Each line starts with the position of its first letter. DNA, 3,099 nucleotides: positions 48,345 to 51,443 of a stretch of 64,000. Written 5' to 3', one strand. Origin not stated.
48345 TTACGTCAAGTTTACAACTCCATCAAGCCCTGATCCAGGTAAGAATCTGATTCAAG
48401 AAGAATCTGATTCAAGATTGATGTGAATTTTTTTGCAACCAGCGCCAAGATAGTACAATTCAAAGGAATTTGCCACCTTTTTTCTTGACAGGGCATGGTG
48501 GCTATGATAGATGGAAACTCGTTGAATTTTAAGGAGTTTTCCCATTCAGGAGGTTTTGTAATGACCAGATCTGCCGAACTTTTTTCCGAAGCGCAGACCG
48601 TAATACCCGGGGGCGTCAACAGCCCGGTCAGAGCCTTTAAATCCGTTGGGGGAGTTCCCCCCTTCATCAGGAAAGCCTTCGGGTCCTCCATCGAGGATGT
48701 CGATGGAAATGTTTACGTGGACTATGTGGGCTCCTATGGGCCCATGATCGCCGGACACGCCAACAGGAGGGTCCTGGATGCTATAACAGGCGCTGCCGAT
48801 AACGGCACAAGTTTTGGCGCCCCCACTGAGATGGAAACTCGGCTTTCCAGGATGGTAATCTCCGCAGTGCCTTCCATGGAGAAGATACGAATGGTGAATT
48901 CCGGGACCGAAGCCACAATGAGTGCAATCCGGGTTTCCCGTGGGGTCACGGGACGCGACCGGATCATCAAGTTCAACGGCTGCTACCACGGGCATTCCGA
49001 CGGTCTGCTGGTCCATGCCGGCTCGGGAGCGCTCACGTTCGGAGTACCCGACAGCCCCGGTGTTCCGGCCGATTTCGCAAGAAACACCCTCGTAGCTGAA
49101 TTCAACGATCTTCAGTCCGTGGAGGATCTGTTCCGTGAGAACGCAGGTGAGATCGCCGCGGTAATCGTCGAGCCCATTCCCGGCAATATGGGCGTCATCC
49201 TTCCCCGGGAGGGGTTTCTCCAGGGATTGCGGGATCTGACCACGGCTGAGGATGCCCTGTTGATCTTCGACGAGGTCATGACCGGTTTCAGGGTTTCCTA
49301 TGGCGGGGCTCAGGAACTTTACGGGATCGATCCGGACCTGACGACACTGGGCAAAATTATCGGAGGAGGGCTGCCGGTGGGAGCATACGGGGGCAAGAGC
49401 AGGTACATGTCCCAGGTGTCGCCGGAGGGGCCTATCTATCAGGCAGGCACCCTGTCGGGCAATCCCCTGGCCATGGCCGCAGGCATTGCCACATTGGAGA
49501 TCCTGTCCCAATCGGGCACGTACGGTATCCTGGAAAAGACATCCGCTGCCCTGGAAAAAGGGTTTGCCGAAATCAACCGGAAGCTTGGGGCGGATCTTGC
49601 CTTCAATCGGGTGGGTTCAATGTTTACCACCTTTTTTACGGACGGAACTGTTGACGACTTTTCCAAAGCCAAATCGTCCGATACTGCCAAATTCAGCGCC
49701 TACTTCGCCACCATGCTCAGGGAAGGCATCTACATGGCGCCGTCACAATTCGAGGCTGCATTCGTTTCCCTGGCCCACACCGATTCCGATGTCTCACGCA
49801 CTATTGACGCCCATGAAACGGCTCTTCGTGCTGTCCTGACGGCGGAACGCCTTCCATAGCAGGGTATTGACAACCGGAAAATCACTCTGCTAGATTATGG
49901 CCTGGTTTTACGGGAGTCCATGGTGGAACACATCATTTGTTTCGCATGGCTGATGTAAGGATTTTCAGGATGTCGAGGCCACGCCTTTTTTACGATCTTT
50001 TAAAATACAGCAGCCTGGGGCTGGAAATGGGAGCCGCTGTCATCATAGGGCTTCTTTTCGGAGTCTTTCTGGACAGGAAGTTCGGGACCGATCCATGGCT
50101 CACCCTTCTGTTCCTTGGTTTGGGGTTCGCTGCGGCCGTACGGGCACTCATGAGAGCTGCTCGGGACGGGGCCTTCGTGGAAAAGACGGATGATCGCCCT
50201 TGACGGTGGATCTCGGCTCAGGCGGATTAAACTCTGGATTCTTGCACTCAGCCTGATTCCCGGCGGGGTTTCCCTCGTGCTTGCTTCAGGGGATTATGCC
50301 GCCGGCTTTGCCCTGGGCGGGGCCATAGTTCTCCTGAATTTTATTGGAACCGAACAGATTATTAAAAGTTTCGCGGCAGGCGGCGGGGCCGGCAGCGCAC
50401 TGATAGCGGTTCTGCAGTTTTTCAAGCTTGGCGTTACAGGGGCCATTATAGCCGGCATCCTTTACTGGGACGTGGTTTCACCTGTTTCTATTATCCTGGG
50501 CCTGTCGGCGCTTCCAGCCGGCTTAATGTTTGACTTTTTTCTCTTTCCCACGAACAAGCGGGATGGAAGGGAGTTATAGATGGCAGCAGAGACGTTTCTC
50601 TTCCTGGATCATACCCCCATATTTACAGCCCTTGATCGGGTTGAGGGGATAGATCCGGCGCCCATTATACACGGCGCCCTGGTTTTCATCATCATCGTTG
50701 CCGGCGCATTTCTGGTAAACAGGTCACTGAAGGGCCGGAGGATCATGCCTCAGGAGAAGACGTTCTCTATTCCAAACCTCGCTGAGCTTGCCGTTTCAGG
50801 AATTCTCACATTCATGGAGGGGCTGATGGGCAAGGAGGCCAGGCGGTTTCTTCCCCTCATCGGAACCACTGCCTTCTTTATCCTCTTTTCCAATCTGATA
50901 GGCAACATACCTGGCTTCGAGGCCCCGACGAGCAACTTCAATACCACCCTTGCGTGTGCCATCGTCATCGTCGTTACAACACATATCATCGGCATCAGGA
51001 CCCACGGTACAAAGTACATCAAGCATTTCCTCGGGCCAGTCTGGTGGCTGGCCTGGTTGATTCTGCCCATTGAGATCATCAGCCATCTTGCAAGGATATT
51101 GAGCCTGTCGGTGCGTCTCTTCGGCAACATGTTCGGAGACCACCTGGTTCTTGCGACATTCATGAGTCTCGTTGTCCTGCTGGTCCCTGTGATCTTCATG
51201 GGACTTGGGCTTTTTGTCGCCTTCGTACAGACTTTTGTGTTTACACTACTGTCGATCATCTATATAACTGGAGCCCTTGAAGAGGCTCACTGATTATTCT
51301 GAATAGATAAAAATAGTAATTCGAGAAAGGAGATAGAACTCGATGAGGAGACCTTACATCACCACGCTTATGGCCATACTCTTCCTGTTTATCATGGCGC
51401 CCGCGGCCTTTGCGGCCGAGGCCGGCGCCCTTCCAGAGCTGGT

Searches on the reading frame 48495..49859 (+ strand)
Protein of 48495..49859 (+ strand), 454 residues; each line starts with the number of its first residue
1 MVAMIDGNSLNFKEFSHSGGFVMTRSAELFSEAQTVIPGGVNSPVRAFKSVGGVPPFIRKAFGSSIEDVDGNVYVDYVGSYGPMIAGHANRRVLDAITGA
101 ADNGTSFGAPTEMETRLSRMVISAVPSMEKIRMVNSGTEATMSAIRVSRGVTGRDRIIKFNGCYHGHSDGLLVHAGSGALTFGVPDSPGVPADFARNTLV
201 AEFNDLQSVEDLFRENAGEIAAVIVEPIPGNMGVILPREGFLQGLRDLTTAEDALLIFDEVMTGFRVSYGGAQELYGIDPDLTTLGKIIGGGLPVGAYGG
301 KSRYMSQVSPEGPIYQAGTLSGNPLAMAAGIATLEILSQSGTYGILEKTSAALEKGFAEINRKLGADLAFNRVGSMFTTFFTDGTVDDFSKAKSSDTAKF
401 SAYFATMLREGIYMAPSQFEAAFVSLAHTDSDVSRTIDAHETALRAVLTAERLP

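Call 55: search_protein_families(library=ncbifam, proteins=[window:48495-49859:+], max_evalue=1e-15)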
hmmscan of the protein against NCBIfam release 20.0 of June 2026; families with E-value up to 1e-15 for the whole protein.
window:48495-49859:+ (454 aa): 66 families (the best 25 are shown)
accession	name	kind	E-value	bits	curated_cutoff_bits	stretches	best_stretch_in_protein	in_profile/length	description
NF000818.0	PRK00062.1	subfamily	1.4e-195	650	398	1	23-447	3-427/429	glutamate-1-semialdehyde 2,1-aminomutase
TIGR00713.1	hemL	equivalog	7.6e-183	608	527.3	1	26-445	2-421/423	glutamate-1-semialdehyde 2,1-aminomutase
NF009055.0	PRK12389.1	equivalog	4.9e-162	539.4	637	1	23-447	3-428/431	glutamate-1-semialdehyde 2,1-aminomutase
NF001864.0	PRK00615.1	equivalog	7.2e-109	364.2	706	1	24-435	5-417/433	glutamate-1-semialdehyde aminotransferase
NF041362.1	GntE_guanitoxin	equivalog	7.3e-97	324.6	525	1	23-437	5-426/426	guanitoxin biosynthesis PLP-dependent transaminase GntE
NF004856.0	PRK06209.1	equivalog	1.4e-62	211.7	486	1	23-446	8-415/450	glutamate-1-semialdehyde 2,1-aminomutase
NF005453.0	PRK07046.1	subfamily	2.4e-61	207.7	425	1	25-447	29-451/453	transaminase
TIGR00707.1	argD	subfamily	3.7e-46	157.7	410.05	1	57-364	12-313/381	acetylornithine/succinylornithine family transaminase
NF004426.0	PRK05769.1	equivalog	1.8e-45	155.5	552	1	56-362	38-360/441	acetyl ornithine aminotransferase family protein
NF005993.0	PRK08117.1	subfamily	1.4e-43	149.1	574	1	58-344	29-330/433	aspartate aminotransferase family protein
NF002874.0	PRK03244.1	equivalog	1.4e-42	145.9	457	1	58-362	29-324/399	acetylornithine transaminase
NF049976.1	AmadipTransam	equivalog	6.6e-39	134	650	1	58-363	18-332/416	2-aminoadipate transaminase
NF002985.0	PRK03715.1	equivalog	3.4e-38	131.4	568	1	60-365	24-322/395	acetylornithine transaminase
NF004718.0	PRK06062.1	subfamily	5e-38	130.8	472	1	55-447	39-449/454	hypothetical protein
NF042418.1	LysJ_Th_th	equivalog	5.4e-38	130.9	700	1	60-363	24-314/386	[LysW]-aminoadipate semialdehyde transaminase LysJ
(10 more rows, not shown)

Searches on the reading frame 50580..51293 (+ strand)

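Call 55: search_protein_families(library=ncbifam, proteins=[window:50580-51293:+], max_evalue=1e-15)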
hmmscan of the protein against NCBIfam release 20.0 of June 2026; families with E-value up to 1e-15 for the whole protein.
window:50580-51293:+ (237 aa): 11 families
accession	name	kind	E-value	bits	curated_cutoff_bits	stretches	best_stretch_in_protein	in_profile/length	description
NF004481.0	PRK05815.2-3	equivalog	7.7e-56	189.2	227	1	32-235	25-220/225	F0F1 ATP synthase subunit A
TIGR01131.1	ATP_synt_6_or_A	equivalog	4.9e-38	131.3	102.6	1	35-231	18-225/227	F0F1 ATP synthase subunit A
NF009955.0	PRK13421.1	equivalog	4e-37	127.9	302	1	28-236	22-220/231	F0F1 ATP synthase subunit A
NF004482.0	PRK05815.2-4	equivalog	1.3e-35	123.3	225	1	35-237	36-252/252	F0F1 ATP synthase subunit A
TIGR03306.1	altF1_A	exception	2.7e-35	122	302.1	1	29-232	20-215/217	alternate F1F0 ATPase, F0 subunit A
NF009954.0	PRK13420.1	equivalog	2.2e-34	119.1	272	1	39-235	28-219/229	F0F1 ATP synthase subunit A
NF004486.0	PRK05815.3-4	equivalog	6.3e-30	104.6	272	1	34-234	34-224/224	F0F1 ATP synthase subunit A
NF004485.0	PRK05815.3-3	equivalog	7.4e-26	91.2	249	1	11-198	6-195/281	F0F1 ATP synthase subunit A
NF009953.0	PRK13419.1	equivalog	1.1e-24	87.4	460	1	45-232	124-329/346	F0F1 ATP synthase subunit A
NF004479.0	PRK05815.1-4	equivalog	7.9e-24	84.2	268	1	29-235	20-236/238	F0F1 ATP synthase subunit A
NF004484.0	PRK05815.3-2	equivalog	1e-23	84.3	234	1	34-231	28-222/226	F0F1 ATP synthase subunit A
